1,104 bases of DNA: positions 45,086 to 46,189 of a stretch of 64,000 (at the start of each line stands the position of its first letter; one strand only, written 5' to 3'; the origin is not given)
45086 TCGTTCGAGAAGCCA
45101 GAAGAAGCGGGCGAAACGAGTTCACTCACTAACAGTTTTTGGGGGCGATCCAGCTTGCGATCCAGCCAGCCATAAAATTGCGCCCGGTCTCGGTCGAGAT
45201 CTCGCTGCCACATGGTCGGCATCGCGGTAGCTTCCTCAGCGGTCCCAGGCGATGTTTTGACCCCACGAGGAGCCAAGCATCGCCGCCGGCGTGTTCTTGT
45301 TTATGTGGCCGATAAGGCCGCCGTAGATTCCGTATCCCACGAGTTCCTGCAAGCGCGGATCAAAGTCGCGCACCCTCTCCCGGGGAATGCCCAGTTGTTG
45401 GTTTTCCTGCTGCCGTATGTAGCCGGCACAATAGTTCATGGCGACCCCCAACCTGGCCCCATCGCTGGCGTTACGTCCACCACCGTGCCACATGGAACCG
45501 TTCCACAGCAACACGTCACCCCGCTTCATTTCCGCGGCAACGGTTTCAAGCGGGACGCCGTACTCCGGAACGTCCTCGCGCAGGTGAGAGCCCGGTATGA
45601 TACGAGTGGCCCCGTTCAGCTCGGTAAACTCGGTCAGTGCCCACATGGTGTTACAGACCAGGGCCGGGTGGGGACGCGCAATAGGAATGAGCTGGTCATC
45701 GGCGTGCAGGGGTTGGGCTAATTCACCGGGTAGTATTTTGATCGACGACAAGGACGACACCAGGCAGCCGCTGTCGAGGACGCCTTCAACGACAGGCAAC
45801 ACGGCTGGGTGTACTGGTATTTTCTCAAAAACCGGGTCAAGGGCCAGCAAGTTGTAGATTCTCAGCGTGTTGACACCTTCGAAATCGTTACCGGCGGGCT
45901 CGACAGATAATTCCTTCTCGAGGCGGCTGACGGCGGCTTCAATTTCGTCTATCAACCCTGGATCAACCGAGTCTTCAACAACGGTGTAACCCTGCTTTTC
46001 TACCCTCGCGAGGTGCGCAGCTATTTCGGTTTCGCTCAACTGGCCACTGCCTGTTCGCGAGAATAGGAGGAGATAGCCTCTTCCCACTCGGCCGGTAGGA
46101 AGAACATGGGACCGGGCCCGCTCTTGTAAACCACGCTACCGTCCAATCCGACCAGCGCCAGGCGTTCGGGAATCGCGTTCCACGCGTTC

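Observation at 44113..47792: Tightly overlapped reverse-strand operon bioB - DIO-like selenoprotein - PhyH dioxygenase - APH-like kinase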

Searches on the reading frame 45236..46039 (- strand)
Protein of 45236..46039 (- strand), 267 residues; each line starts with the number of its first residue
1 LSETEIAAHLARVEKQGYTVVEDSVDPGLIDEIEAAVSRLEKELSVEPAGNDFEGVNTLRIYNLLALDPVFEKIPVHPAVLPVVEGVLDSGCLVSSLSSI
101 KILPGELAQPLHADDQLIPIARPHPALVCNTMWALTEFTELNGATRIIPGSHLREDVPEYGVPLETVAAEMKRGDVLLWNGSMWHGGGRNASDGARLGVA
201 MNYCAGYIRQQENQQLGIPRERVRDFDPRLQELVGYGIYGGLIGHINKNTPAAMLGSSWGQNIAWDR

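Call 5: search_protein_families(library=pfam, proteins=[window:45236-46039:-], max_evalue=0.01)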
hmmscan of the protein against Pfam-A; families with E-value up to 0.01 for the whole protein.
window:45236-46039:- (267 aa): 2 families
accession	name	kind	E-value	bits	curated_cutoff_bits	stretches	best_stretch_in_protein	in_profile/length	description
PF05721.19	PhyH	-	5e-31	109.1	22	1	14-196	2-211/213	Phytanoyl-CoA dioxygenase (PhyH)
PF13759.12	2OG-FeII_Oxy_5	-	0.003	18.3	27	1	165-202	64-101/101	Putative 2OG-Fe(II) oxygenase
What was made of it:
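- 45236..46039 (-): PhyH-family Fe(II)/2-oxoglutarate dioxygenase (267 aa). It scores 109 bits on PF05721 (call 5).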

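Call 21: find_homologous_proteins(query=window:45239-46039:-)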
Query seq(267 aa) (267 aa): 7540 proteins with E <= 0.001 among 8000 candidates; the best 120 are listed.
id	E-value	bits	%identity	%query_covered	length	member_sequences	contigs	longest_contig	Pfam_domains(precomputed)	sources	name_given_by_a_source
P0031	2.6e-176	603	99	100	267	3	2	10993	PF05721.20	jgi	-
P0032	1.1e-116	407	66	94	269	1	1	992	PF05721.20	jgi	jgi:ectoine hydroxylase-related dioxygenase (phytanoyl-CoA dioxygenase family)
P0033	8.1e-116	404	67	94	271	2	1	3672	PF05721.20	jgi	jgi:ectoine hydroxylase-related dioxygenase (phytanoyl-CoA dioxygenase family)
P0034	1.0e-115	404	63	100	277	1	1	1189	PF05721.20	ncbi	-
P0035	1.2e-115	404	65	100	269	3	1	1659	PF05721.20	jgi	-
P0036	1.4e-115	404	65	100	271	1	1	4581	PF05721.20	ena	-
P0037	1.5e-115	404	66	100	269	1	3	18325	PF05721.20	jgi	jgi:ectoine hydroxylase-related dioxygenase (phytanoyl-CoA dioxygenase family)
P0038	1.5e-115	403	67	98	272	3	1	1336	PF05721.20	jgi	jgi:ectoine hydroxylase-related dioxygenase (phytanoyl-CoA dioxygenase family)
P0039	1.6e-115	403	66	100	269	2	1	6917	PF05721.20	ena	-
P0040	1.9e-115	403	64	100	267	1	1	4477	PF05721.20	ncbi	-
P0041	2.3e-115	403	63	100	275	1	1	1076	PF05721.20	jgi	jgi:ectoine hydroxylase-related dioxygenase (phytanoyl-CoA dioxygenase family)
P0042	2.7e-115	403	66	100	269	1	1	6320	PF05721.20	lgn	-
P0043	4.8e-115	402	64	100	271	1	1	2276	PF05721.20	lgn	-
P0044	8.6e-115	401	66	96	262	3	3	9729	PF05721.20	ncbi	ncbi:MAG: phytanoyl-CoA dioxygenase family protein [Acidimicrobiales bacterium]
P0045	1.0e-114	401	65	98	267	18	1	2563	PF05721.20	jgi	jgi:ectoine hydroxylase-related dioxygenase (phytanoyl-CoA dioxygenase family)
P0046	1.2e-114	401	65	94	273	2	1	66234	PF05721.20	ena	-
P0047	1.2e-114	401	65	98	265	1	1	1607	PF05721.20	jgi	-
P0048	1.4e-114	400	64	100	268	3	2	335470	PF05721.20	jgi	jgi:ectoine hydroxylase-related dioxygenase (phytanoyl-CoA dioxygenase family)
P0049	1.6e-114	400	66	94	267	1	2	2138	PF05721.20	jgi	jgi:ectoine hydroxylase-related dioxygenase (phytanoyl-CoA dioxygenase family)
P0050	1.9e-114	400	64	100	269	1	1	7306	PF05721.20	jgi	jgi:ectoine hydroxylase-related dioxygenase (phytanoyl-CoA dioxygenase family)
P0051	1.9e-114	400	63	100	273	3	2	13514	PF05721.20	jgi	jgi:ectoine hydroxylase-related dioxygenase (phytanoyl-CoA dioxygenase family)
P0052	2.1e-114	400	64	100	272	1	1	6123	PF05721.20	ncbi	-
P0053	2.9e-114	399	65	100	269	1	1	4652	PF05721.20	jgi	jgi:ectoine hydroxylase-related dioxygenase (phytanoyl-CoA dioxygenase family)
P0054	3.1e-114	399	64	97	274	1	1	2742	PF05721.20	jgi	jgi:ectoine hydroxylase-related dioxygenase (phytanoyl-CoA dioxygenase family)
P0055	4.3e-114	399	67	95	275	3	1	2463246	PF05721.20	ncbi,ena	-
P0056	4.9e-114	399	63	98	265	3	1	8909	PF05721.20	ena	-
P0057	5.6e-114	398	64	100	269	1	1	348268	PF05721.20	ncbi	ncbi:MAG: phytanoyl-CoA dioxygenase family protein [Acidimicrobiales bacterium]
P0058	5.6e-114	398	63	99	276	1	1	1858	PF05721.20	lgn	-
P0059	5.8e-114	398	66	100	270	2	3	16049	PF05721.20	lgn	-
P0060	5.8e-114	398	64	100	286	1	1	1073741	PF05721.20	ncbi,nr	ncbi:MAG: hypothetical protein KatS3mg076_2371 [Candidatus Binatia bacterium]|nr:MAG: hypothetical p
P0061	6.1e-114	398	61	100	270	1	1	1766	PF05721.20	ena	-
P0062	7.4e-114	398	64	98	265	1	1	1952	PF05721.20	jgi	jgi:ectoine hydroxylase-related dioxygenase (phytanoyl-CoA dioxygenase family)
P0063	7.8e-114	398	63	100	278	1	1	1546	PF05721.20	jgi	jgi:ectoine hydroxylase-related dioxygenase (phytanoyl-CoA dioxygenase family)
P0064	9.0e-114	398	63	100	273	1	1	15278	PF05721.20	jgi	jgi:ectoine hydroxylase-related dioxygenase (phytanoyl-CoA dioxygenase family)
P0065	9.9e-114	398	61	99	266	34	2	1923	PF05721.20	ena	-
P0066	1.3e-113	397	63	98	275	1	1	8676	PF05721.20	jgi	jgi:ectoine hydroxylase-related dioxygenase (phytanoyl-CoA dioxygenase family)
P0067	1.3e-113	397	65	98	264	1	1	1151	PF05721.20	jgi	jgi:ectoine hydroxylase-related dioxygenase (phytanoyl-CoA dioxygenase family)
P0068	1.4e-113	397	64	99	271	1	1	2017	PF05721.20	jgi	jgi:ectoine hydroxylase-related dioxygenase (phytanoyl-CoA dioxygenase family)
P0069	1.4e-113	397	64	99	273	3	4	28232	PF05721.20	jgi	jgi:ectoine hydroxylase-related dioxygenase (phytanoyl-CoA dioxygenase family)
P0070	1.6e-113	397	62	100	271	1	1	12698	PF05721.20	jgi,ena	-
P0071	1.6e-113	397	62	98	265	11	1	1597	PF05721.20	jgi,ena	jgi:ectoine hydroxylase-related dioxygenase (phytanoyl-CoA dioxygenase family)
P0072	1.7e-113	397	63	98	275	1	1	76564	PF05721.20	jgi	-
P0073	1.7e-113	397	61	100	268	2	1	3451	PF05721.20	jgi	jgi:ectoine hydroxylase-related dioxygenase (phytanoyl-CoA dioxygenase family)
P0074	1.9e-113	397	64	100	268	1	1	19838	PF05721.20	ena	-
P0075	2.7e-113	396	63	100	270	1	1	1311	PF05721.20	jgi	-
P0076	3.2e-113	396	64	100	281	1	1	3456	PF05721.20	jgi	jgi:ectoine hydroxylase-related dioxygenase (phytanoyl-CoA dioxygenase family)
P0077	3.3e-113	396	64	100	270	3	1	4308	PF05721.20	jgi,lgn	jgi:ectoine hydroxylase-related dioxygenase (phytanoyl-CoA dioxygenase family)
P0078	3.5e-113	396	62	98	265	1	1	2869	PF05721.20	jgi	jgi:ectoine hydroxylase-related dioxygenase (phytanoyl-CoA dioxygenase family)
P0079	3.5e-113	396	65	98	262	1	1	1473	PF05721.20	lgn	-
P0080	3.6e-113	396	62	98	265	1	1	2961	PF05721.20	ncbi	-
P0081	3.7e-113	396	64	98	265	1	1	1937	PF05721.20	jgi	jgi:ectoine hydroxylase-related dioxygenase (phytanoyl-CoA dioxygenase family)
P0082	4.1e-113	396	65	98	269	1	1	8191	PF05721.20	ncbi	ncbi:MAG: phytanoyl-CoA dioxygenase family protein [Candidatus Binatia bacterium]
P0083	4.3e-113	395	65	98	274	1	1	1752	PF05721.20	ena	-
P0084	4.4e-113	395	64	100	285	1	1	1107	PF05721.20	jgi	jgi:ectoine hydroxylase-related dioxygenase (phytanoyl-CoA dioxygenase family)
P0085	4.5e-113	395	63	100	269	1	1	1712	PF05721.20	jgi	jgi:ectoine hydroxylase-related dioxygenase (phytanoyl-CoA dioxygenase family)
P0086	4.9e-113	395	64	100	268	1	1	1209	PF05721.20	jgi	jgi:ectoine hydroxylase-related dioxygenase (phytanoyl-CoA dioxygenase family)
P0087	5.0e-113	395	61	98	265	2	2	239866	PF05721.20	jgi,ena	-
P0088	5.2e-113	395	65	98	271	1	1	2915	PF05721.20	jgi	jgi:ectoine hydroxylase-related dioxygenase (phytanoyl-CoA dioxygenase family)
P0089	5.8e-113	395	63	99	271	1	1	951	PF05721.20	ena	-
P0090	6.3e-113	395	65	100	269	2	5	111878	PF05721.20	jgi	jgi:ectoine hydroxylase-related dioxygenase (phytanoyl-CoA dioxygenase family)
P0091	6.9e-113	395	64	98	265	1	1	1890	PF05721.20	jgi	jgi:ectoine hydroxylase-related dioxygenase (phytanoyl-CoA dioxygenase family)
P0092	7.2e-113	395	64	100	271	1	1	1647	PF05721.20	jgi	jgi:ectoine hydroxylase-related dioxygenase (phytanoyl-CoA dioxygenase family)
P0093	7.2e-113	395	64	99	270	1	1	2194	PF05721.20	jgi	jgi:ectoine hydroxylase-related dioxygenase (phytanoyl-CoA dioxygenase family)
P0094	7.3e-113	395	62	98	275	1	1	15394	PF05721.20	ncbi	-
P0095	7.5e-113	395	62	98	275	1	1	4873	PF05721.20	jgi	jgi:ectoine hydroxylase-related dioxygenase (phytanoyl-CoA dioxygenase family)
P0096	7.8e-113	395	63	100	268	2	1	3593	PF05721.20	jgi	jgi:ectoine hydroxylase-related dioxygenase (phytanoyl-CoA dioxygenase family)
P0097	8.2e-113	395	64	98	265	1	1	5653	PF05721.20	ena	-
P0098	8.5e-113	394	65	98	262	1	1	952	PF05721.20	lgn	-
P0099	8.8e-113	394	65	95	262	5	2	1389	PF05721.20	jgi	-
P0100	9.1e-113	394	64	97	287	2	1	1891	PF05721.20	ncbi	-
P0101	9.1e-113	394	62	100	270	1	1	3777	PF05721.20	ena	-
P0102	9.3e-113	394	64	98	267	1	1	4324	PF05721.20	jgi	jgi:ectoine hydroxylase-related dioxygenase (phytanoyl-CoA dioxygenase family)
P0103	9.3e-113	394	65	97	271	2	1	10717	PF05721.20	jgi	jgi:ectoine hydroxylase-related dioxygenase (phytanoyl-CoA dioxygenase family)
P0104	9.6e-113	394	62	98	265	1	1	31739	PF05721.20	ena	-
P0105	1.0e-112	394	62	100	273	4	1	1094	PF05721.20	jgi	jgi:ectoine hydroxylase-related dioxygenase (phytanoyl-CoA dioxygenase family)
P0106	1.0e-112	394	64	100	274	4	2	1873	PF05721.20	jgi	jgi:ectoine hydroxylase-related dioxygenase (phytanoyl-CoA dioxygenase family)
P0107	1.1e-112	394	65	100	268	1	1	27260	PF05721.20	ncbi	-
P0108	1.2e-112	394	63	100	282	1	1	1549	PF05721.20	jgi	jgi:ectoine hydroxylase-related dioxygenase (phytanoyl-CoA dioxygenase family)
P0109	1.2e-112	394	65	98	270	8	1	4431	PF05721.20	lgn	-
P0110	1.2e-112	394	64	98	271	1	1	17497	PF05721.20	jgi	jgi:ectoine hydroxylase-related dioxygenase (phytanoyl-CoA dioxygenase family)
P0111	1.2e-112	394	64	98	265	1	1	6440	PF05721.20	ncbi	-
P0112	1.2e-112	394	64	100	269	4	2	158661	PF05721.20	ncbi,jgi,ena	-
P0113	1.3e-112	394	65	97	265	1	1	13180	PF05721.20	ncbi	-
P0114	1.3e-112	394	61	98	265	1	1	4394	PF05721.20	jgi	jgi:ectoine hydroxylase-related dioxygenase (phytanoyl-CoA dioxygenase family)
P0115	1.4e-112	394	64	100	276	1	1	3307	PF05721.20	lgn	-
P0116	1.4e-112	394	64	97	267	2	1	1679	PF05721.20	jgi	jgi:ectoine hydroxylase-related dioxygenase (phytanoyl-CoA dioxygenase family)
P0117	1.4e-112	394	64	95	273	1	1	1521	PF05721.20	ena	-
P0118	1.5e-112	394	61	100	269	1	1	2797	PF05721.20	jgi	jgi:ectoine hydroxylase-related dioxygenase (phytanoyl-CoA dioxygenase family)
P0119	1.6e-112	394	62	100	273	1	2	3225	PF05721.20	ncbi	-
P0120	1.6e-112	394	65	94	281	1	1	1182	PF05721.20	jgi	jgi:ectoine hydroxylase-related dioxygenase (phytanoyl-CoA dioxygenase family)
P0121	1.7e-112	394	64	100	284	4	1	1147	PF05721.20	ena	-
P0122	1.7e-112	393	65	98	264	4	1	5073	PF05721.20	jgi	jgi:ectoine hydroxylase-related dioxygenase (phytanoyl-CoA dioxygenase family)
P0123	1.7e-112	393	65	99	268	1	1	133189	PF05721.20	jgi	jgi:ectoine hydroxylase-related dioxygenase (phytanoyl-CoA dioxygenase family)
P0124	1.7e-112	393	63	100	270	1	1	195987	PF05721.20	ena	-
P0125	1.8e-112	393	64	100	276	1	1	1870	PF05721.20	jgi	jgi:ectoine hydroxylase-related dioxygenase (phytanoyl-CoA dioxygenase family)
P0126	1.8e-112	393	61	98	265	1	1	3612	PF05721.20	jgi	jgi:ectoine hydroxylase-related dioxygenase (phytanoyl-CoA dioxygenase family)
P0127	1.8e-112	393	66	97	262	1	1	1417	PF05721.20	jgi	jgi:ectoine hydroxylase-related dioxygenase (phytanoyl-CoA dioxygenase family)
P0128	1.9e-112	393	61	100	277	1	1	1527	PF05721.20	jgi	-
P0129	2.0e-112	393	63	98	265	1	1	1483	PF05721.20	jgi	jgi:ectoine hydroxylase-related dioxygenase (phytanoyl-CoA dioxygenase family)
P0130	2.0e-112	393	63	98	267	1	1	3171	PF05721.20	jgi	jgi:ectoine hydroxylase-related dioxygenase (phytanoyl-CoA dioxygenase family)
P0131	2.0e-112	393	64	98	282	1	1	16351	PF05721.20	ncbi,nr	ncbi:MAG TPA: phytanoyl-CoA dioxygenase family protein [Acidimicrobiia bacterium]|nr:phytanoyl-CoA d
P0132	2.1e-112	393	61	98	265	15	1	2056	PF05721.20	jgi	jgi:ectoine hydroxylase-related dioxygenase (phytanoyl-CoA dioxygenase family)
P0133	2.3e-112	393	63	98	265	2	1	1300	PF05721.20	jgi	jgi:ectoine hydroxylase-related dioxygenase (phytanoyl-CoA dioxygenase family)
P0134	2.4e-112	393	67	94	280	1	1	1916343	PF05721.20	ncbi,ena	-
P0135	2.4e-112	393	64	93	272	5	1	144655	PF05721.20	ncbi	-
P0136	2.5e-112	393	63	98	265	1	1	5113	PF05721.20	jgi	-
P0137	2.6e-112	393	64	100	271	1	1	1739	PF05721.20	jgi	-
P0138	2.6e-112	393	66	100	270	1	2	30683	PF05721.20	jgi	jgi:ectoine hydroxylase-related dioxygenase (phytanoyl-CoA dioxygenase family)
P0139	2.7e-112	393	63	100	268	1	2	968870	PF05721.20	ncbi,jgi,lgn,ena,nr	ncbi:MAG TPA: phytanoyl-CoA dioxygenase family protein [Candidatus Limnocylindrales bacterium]|nr:ph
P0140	2.8e-112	393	64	96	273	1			PF05721.20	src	-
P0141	2.8e-112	393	62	98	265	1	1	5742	PF05721.20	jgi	jgi:ectoine hydroxylase-related dioxygenase (phytanoyl-CoA dioxygenase family)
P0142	2.8e-112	393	64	100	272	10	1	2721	PF05721.20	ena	-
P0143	2.9e-112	393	61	100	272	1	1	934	PF05721.20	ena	-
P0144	3.3e-112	393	62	98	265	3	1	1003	PF05721.20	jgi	jgi:ectoine hydroxylase-related dioxygenase (phytanoyl-CoA dioxygenase family)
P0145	3.4e-112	392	63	100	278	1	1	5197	PF05721.20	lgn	-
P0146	3.5e-112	392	62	97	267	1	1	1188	PF05721.20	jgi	jgi:ectoine hydroxylase-related dioxygenase (phytanoyl-CoA dioxygenase family)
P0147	3.5e-112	392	63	98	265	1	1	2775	PF05721.20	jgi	jgi:ectoine hydroxylase-related dioxygenase (phytanoyl-CoA dioxygenase family)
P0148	3.6e-112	392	64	100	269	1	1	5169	PF05721.20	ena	-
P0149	3.7e-112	392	66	95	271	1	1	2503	PF05721.20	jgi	jgi:ectoine hydroxylase-related dioxygenase (phytanoyl-CoA dioxygenase family)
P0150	3.7e-112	392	65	95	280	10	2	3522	PF05721.20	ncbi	-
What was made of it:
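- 45236..46039 (-): It belongs to a very conserved orthologous group, 61-67% identical across Binatia, Acidimicrobiales and Limnocylindrales (call 21).
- Closest known: PhyH-family Fe. Different: It belongs to a separate, very conserved bacterial orthogroup whose substrate is unknown (call 21).
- Checked: Homologues of 262-286 aa cover 94-100% of it (call 21).
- Tried and rejected: The GTG at 46087 was rejected as the PhyH start on the basis of homologue lengths and coverage (call 21).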

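Call 23: find_encoding_contigs(protein=P0060, flank=6000, max_places=3)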
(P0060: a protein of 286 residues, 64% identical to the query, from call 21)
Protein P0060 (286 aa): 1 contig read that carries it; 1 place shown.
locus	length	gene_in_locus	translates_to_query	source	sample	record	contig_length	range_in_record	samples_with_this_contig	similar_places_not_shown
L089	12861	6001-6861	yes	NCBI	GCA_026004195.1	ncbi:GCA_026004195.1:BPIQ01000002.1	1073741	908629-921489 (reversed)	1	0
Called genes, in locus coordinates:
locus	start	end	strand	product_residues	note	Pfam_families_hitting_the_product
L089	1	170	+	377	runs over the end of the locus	PF00923:TAL_FSA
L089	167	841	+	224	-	PF06026:Rib_5-P_isom_A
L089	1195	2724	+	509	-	PF00501:AMP-binding, PF13193:AMP-binding_C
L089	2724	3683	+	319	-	PF13646:HEAT_2 (weak)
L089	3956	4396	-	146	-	PF01124:MAPEG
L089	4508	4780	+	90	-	PF07704:PSK_trans_fac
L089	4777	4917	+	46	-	-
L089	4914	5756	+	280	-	PF00248:Aldo_ket_red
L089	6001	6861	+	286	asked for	PF05721:PhyH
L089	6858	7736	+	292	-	PF00296:Bac_luciferase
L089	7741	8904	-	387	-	PF04909:Amidohydro_2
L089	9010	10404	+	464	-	PF13598:DUF4139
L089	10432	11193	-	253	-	PF25179:LMF1_C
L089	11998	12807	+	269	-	-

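Call 24: find_encoding_contigs(protein=P0057, flank=6000, max_places=3)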
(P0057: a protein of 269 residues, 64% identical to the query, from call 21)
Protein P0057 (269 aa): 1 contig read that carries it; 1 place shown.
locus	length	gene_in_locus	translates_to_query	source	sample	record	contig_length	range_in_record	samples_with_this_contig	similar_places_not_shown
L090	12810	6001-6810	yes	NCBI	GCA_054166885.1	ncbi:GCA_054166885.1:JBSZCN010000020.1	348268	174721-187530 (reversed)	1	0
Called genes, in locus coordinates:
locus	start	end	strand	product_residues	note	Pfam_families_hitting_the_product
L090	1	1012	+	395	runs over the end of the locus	PF00266:Aminotran_5, PF01041:DegT_DnrJ_EryC1 (weak)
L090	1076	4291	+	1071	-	PF00289:Biotin_carb_N, PF02222:ATP-grasp, PF02786:CPSase_L_D2, PF07478:Dala_Dala_lig_C (weak), PF02785:Biotin_carb_C, PF00364:Biotin_lipoyl, PF01039:Carboxyl_trans, PF03255:ACCA (weak), +1 more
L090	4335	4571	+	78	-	PF00830:Ribosomal_L28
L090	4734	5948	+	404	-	PF02492:cobW, PF07683:CobW_C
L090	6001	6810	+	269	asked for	PF05721:PhyH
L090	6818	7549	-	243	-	PF00106:adh_short, PF01370:Epimerase (faint), PF08659:KR (weak), PF13460:NAD_binding_10 (weak), PF13561:adh_short_C2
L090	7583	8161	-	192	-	PF02572:CobA_CobO_BtuR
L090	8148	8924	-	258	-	PF00005:ABC_tran, PF02463:SMC_N (faint), PF13304:AAA_21 (faint)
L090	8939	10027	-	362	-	PF01032:FecCD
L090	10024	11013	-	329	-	PF01497:Peripla_BP_2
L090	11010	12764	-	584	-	PF00158:Sigma54_activat (weak), PF00004:AAA (weak), PF07728:AAA_5, PF01078:Mg_chelatase, PF17863:AAA_lid_2, PF05762:VWA_CoxE (weak), PF00092:VWA, PF13519:VWA_2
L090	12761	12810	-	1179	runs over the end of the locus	PF02514:CobN-Mg_chel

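Call 25: find_encoding_contigs(protein=P0055, flank=6000, max_places=3)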
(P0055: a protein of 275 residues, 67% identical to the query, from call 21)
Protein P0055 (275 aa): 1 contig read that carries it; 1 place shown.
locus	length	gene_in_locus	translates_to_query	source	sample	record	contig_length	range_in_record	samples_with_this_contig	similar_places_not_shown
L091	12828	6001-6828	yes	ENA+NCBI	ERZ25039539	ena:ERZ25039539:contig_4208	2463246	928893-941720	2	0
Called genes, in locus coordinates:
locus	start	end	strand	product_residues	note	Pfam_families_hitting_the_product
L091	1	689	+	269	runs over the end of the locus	PF00528:BPD_transp_1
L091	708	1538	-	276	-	PF02735:Ku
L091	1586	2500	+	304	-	PF21686:LigD_Prim-Pol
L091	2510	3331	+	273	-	PF00106:adh_short, PF13561:adh_short_C2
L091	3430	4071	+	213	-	-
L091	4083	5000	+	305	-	PF01545:Cation_efflux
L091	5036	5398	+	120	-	PF07366:SnoaL, PF13474:SnoaL_3, PF14534:DUF4440, PF12680:SnoaL_2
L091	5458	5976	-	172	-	PF00132:Hexapep, PF25087:GMPPB_C (faint), PF25084:LbH_EIF2B (faint)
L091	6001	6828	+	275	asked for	PF05721:PhyH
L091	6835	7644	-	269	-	PF00106:adh_short, PF08659:KR, PF23441:SDR (weak), PF13561:adh_short_C2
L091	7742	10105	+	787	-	PF01381:HTH_3 (weak), PF12844:HTH_19 (weak), PF13560:HTH_31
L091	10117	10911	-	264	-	PF13641:Glyco_tranf_2_3, PF00535:Glycos_transf_2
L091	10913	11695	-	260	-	PF01643:Acyl-ACP_TE, PF20791:Acyl-ACP_TE_C (weak)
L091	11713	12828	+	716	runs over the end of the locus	PF03176:MMPL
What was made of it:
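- Three of four PhyH contexts lack any kinase (calls 23-25).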

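Call 43: search_solved_structures(query=window:45239-46039:-, max_evalue=0.001)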
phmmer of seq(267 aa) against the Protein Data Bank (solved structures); distinct sequences matched with E-value up to 0.001: 47.
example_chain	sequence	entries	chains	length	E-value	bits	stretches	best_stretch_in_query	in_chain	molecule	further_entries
5zm2_A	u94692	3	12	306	8.7e-23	84.5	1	13-238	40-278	Dioxygenase andA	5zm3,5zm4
7wpy_A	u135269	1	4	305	2.4e-22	83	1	13-238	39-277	Dioxygenase andA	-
7eyr_C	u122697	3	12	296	7e-20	74.9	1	94-237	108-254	2-oxoglutarate/Fe(II)-dependent dioxygenase SptF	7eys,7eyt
7eyu_B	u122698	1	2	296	8.1e-20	74.7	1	95-237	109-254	2-oxoglutarate/Fe(II)-dependent dioxygenase SptF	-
7vbq_A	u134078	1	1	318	1e-19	74.4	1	97-236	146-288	Fe(II)/(alpha)ketoglutarate-dependent dioxygenase TlxJ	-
7fcb_C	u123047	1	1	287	1.2e-19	74.1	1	98-237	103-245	2-oxoglutarate/Fe(II)-dependent dioxygenase SptF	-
7eyw_C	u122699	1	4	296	1.4e-19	74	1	98-237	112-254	2-oxoglutarate/Fe(II)-dependent dioxygenase SptF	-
5ybp_A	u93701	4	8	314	1.5e-18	70.6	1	11-236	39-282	PrhA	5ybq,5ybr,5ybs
5ybm_A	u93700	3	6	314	1.6e-18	70.5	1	11-236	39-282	PrhA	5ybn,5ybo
5ybt_A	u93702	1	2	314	2.9e-18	69.6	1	11-236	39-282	PrhA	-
8zyb_E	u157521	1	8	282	8.3e-17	64.8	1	14-236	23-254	DhiD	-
5m0t_A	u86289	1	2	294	9.7e-17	64.6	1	95-237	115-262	Alpha-ketoglutarate-dependent non-heme iron oxygenase EasH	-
9otb_A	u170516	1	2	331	9.8e-16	61.3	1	92-255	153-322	Dioxygenase swnH2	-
9wyc_A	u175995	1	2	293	2.7e-15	59.9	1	60-237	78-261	Oxidoreductase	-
9osa_A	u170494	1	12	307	3.7e-15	59.4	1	105-258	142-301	Dioxygenase swnH1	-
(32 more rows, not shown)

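Call 45: search_protein_families(library=ncbifam, proteins=[window:45236-46039:-], max_evalue=0.001)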
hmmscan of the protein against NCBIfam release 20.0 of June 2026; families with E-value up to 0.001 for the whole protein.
window:45236-46039:- (267 aa): 1 family
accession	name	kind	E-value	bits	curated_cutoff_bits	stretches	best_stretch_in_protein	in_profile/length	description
TIGR02408.1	ectoine_ThpD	equivalog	3.3e-05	23.3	336.5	1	8-152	20-169/277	ectoine hydroxylase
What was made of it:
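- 45236..46039 (-): It does not reach the ectoine hydroxylase model: 23 bits against 336 (call 45).
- On Ectoine hydroxylase (TIGR02408): 23.3 bits against a cutoff of 336.5 (call 45).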
